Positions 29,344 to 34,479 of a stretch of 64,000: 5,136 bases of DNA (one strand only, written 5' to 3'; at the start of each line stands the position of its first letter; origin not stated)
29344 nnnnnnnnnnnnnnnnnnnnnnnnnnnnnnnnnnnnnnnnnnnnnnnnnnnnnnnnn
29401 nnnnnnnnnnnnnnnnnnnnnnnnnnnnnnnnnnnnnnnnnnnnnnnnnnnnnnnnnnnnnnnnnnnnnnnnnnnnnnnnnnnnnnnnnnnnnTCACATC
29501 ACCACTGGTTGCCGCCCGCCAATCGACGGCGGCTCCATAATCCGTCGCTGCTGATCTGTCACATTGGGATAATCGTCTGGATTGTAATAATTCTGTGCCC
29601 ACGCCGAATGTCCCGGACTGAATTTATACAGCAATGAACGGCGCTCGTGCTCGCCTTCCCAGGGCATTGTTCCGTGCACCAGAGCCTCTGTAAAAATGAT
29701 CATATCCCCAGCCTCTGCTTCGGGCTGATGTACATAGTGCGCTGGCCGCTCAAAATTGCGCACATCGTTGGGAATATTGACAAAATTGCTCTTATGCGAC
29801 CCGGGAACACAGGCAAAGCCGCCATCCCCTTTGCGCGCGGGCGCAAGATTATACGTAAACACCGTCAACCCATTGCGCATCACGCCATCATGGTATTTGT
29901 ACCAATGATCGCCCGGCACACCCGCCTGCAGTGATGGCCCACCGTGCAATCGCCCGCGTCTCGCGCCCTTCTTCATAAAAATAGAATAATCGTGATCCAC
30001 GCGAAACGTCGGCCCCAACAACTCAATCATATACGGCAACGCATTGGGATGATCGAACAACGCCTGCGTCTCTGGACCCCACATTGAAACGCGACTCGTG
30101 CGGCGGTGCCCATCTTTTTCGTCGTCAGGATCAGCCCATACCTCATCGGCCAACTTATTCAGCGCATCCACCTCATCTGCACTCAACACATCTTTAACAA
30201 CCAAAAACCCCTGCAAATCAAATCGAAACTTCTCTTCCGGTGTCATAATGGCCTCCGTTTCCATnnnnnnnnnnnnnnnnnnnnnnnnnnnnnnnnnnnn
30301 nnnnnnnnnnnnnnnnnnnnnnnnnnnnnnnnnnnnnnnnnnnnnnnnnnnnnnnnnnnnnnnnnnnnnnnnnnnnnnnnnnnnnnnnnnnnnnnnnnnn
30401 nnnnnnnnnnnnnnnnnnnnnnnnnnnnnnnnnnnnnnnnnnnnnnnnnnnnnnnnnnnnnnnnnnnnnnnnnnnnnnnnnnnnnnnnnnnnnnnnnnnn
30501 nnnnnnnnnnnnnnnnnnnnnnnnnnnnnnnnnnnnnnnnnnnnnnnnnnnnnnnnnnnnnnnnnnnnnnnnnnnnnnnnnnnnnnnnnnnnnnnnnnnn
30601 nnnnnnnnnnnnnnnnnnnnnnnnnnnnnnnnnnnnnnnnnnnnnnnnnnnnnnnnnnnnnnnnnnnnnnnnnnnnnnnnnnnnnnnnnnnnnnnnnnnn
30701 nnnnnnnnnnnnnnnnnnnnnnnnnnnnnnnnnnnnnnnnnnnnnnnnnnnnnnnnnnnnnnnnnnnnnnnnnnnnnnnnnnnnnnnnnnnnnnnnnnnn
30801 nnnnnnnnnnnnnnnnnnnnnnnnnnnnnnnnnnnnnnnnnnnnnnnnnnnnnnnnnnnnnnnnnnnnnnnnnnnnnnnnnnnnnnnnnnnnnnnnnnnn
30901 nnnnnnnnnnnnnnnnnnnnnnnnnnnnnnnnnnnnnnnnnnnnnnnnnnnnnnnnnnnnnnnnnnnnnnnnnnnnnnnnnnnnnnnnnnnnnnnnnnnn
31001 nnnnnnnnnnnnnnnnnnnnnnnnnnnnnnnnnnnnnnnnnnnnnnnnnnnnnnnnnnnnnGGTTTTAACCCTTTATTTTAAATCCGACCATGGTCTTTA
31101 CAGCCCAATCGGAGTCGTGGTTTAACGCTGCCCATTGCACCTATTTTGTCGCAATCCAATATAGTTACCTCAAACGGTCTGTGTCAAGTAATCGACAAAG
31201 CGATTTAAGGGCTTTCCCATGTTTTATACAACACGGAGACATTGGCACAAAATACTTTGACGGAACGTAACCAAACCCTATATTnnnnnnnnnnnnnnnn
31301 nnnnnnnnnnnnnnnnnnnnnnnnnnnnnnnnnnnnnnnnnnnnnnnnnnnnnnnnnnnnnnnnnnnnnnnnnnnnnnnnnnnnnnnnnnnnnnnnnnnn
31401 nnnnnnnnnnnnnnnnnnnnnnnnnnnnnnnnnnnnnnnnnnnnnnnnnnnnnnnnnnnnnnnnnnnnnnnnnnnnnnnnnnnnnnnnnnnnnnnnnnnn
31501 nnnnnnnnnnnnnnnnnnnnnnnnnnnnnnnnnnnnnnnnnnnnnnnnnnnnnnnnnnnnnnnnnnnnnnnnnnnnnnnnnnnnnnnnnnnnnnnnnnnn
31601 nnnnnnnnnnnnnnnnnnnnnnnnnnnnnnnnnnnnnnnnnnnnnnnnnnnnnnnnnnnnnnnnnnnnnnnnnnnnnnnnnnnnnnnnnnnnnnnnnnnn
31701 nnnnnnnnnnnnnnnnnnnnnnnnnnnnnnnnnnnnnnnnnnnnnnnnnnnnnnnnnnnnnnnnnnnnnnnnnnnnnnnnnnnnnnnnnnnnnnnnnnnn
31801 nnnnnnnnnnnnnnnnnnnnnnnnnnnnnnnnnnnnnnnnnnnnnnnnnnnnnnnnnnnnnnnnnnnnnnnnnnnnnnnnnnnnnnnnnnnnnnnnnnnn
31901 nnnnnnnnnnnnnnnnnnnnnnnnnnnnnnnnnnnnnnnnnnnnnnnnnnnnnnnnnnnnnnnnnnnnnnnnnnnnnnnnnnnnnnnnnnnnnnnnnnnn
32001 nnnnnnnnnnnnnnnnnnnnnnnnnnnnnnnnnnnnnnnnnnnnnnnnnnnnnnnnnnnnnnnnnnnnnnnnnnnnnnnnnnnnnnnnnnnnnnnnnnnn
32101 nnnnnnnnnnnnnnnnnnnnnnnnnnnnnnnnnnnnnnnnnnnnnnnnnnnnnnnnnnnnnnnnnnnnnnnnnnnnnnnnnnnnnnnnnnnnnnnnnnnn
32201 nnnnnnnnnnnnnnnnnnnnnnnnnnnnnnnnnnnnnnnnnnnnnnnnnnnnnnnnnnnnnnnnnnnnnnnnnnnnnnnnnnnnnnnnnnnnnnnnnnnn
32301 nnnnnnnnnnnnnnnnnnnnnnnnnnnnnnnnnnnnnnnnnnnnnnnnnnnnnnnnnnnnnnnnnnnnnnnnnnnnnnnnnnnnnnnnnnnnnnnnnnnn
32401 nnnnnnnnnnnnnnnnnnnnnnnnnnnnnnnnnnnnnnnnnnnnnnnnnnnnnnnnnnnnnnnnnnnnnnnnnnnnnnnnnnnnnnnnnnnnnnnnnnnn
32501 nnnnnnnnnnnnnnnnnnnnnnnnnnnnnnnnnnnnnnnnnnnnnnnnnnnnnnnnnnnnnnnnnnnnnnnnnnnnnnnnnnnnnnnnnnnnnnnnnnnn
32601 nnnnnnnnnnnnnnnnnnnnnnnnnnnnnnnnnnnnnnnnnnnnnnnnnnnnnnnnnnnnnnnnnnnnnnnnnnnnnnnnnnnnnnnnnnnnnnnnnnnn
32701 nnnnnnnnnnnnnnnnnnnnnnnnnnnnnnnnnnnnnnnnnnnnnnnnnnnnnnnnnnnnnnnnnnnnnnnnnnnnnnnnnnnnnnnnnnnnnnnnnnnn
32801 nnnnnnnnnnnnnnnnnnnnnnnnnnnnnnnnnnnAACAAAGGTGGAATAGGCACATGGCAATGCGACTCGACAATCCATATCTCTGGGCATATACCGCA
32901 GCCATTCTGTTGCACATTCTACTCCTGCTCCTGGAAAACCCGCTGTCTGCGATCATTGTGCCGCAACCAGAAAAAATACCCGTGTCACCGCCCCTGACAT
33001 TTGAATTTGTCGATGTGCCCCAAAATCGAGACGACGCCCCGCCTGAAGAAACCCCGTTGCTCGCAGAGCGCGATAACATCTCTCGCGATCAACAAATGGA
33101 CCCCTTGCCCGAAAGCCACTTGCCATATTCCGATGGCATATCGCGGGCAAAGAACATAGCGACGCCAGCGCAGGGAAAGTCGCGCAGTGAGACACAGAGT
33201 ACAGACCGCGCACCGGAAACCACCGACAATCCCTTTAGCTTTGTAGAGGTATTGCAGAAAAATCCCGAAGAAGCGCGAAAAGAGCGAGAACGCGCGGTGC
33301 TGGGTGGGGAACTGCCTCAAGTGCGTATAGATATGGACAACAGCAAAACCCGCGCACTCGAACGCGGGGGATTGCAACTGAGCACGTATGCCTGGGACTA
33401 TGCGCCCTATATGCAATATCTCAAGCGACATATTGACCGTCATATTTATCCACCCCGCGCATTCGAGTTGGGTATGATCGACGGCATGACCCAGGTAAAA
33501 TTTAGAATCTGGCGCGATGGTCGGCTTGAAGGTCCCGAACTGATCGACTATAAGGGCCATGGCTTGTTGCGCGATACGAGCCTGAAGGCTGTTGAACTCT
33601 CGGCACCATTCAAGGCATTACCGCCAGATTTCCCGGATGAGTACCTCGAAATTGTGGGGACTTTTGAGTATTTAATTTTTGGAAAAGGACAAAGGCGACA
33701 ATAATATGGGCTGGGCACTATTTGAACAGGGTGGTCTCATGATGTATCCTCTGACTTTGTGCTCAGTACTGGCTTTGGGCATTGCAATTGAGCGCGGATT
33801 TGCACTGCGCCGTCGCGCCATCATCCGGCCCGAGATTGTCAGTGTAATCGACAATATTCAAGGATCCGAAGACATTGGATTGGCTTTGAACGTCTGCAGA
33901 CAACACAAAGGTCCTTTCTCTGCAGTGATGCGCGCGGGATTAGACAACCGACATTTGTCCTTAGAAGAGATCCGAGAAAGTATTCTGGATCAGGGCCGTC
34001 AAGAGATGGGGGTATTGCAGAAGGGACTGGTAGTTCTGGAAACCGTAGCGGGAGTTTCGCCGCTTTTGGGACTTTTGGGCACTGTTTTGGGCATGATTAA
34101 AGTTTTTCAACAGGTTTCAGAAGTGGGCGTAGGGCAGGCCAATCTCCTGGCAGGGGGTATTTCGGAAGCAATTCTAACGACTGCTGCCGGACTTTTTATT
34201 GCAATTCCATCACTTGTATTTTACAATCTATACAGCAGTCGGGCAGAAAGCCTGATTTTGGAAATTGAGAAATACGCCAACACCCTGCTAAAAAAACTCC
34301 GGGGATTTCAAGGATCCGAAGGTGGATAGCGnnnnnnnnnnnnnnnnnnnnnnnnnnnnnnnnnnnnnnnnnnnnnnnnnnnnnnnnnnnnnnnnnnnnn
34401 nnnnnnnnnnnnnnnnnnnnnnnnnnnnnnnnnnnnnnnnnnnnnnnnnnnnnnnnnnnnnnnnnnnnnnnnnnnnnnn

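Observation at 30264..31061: ExeA/GspA-like AAA ATPase at the head of the sulfatase/PhyH block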

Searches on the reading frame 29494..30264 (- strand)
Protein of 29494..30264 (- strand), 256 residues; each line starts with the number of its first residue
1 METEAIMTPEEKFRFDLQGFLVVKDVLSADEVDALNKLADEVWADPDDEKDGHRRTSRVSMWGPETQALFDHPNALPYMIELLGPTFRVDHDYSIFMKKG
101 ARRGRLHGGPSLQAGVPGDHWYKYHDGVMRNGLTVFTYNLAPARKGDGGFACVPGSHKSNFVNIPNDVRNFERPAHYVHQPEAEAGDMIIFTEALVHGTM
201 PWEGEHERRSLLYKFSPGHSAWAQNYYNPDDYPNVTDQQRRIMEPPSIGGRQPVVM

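Call 5: search_protein_families(library=pfam, proteins=[window:29494-30264:-], max_evalue=0.01)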
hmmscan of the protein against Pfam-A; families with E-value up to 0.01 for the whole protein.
window:29494-30264:- (256 aa): 2 families
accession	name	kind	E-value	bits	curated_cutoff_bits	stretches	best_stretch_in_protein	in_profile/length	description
PF05721.19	PhyH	-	6.3e-12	46.6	22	1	15-209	1-212/213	Phytanoyl-CoA dioxygenase (PhyH)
PF13759.12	2OG-FeII_Oxy_5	-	0.0022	18.8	27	1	171-211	58-98/101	Putative 2OG-Fe(II) oxygenase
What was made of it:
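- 29494..30264 (-): First PhyH-family dioxygenase gene, probably co-transcribed with the ATPase. The likely true start is ATG 30246, preceded by GGAGG. Pfam PhyH 6.3e-12 (call 5).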

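Call 7: search_protein_families(library=ncbifam, proteins=[window:29494-30264:-], max_evalue=0.01)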
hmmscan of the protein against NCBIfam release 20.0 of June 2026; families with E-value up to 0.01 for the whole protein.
window:29494-30264:- (256 aa): 0 families

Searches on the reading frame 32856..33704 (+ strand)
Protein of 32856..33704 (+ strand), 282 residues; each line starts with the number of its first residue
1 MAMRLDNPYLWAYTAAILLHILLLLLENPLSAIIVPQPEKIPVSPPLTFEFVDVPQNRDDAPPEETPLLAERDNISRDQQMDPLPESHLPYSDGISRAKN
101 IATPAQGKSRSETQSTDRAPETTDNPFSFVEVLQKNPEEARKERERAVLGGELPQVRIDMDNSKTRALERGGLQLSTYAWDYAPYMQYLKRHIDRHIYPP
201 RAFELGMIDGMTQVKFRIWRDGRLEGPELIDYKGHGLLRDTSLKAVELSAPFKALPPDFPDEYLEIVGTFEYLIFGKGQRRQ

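Call 6: search_protein_families(library=pfam, proteins=[window:32856-33704:+], max_evalue=0.01)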
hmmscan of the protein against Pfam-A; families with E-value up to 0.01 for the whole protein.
window:32856-33704:+ (282 aa): 1 family
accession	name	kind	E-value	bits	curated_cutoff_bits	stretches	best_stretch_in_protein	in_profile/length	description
PF03544.19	TonB_C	-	1.1e-05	26.3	24.6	1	198-266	5-71/79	Gram-negative bacterial TonB protein C-terminal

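Call 7: search_protein_families(library=ncbifam, proteins=[window:32856-33704:+], max_evalue=0.01)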
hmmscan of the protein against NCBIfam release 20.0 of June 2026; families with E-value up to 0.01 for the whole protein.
window:32856-33704:+ (282 aa): 1 family
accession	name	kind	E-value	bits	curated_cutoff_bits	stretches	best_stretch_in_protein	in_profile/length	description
NF008082.0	PRK10819.1-3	equivalog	2.5e-05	24.2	265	1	196-228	166-197/242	TonB system transport protein TonB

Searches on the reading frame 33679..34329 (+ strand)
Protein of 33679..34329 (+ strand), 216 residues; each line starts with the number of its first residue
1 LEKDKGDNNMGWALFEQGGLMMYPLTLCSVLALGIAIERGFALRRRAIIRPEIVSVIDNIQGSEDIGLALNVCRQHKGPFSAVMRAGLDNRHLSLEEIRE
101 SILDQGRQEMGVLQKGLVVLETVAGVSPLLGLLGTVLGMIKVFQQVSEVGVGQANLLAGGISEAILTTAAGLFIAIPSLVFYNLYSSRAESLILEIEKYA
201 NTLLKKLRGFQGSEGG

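Call 6: search_protein_families(library=pfam, proteins=[window:33679-34329:+], max_evalue=0.01)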
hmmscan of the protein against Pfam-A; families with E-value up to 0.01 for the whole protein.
window:33679-34329:+ (216 aa): 1 family
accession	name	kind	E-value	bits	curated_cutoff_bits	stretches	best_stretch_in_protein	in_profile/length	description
PF01618.21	MotA_ExbB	-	1.8e-32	112.2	22.9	1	77-197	3-126/127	MotA/TolQ/ExbB proton channel family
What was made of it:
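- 33679..34329 (+): ExbB/TolQ-family proton channel subunit. Pfam MotA_ExbB 1.8e-32 (call 6).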

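Call 30: search_protein_families(library=ncbifam, proteins=[window:33679-34329:+], max_evalue=0.001)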
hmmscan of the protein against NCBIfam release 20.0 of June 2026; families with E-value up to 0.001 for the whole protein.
window:33679-34329:+ (216 aa): 7 families
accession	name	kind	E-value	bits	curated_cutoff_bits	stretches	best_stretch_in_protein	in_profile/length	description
TIGR02796.1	tolQ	equivalog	1.1e-25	90.7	221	1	90-207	96-214/216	protein TolQ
TIGR02797.1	exbB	equivalog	4.3e-19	69.2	206.2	1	21-188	16-190/211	tonB-system energizer ExbB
NF008066.0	PRK10801.1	equivalog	9.7e-15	54.7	403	1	108-202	118-212/230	Tol-Pal system protein TolQ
NF007722.0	PRK10414.1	equivalog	1.9e-14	53.8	402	1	114-192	127-205/244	tol-pal system-associated acyl-CoA thioesterase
TIGR02805.1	exbB2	equivalog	1.2e-13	51.4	135.35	1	91-190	29-128/138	TonB-system energizer ExbB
NF005237.0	PRK06743.1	equivalog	2.3e-05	23.8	373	1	96-174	142-215/277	flagellar motor protein MotP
NF006583.0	PRK09109.1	equivalog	4.7e-05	22.6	237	1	114-183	140-202/246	flagellar motor protein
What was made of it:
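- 33679..34329 (+): NCBIfam tolQ 90.7 bits and exbB 69 bits, both below cutoff (call 30).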
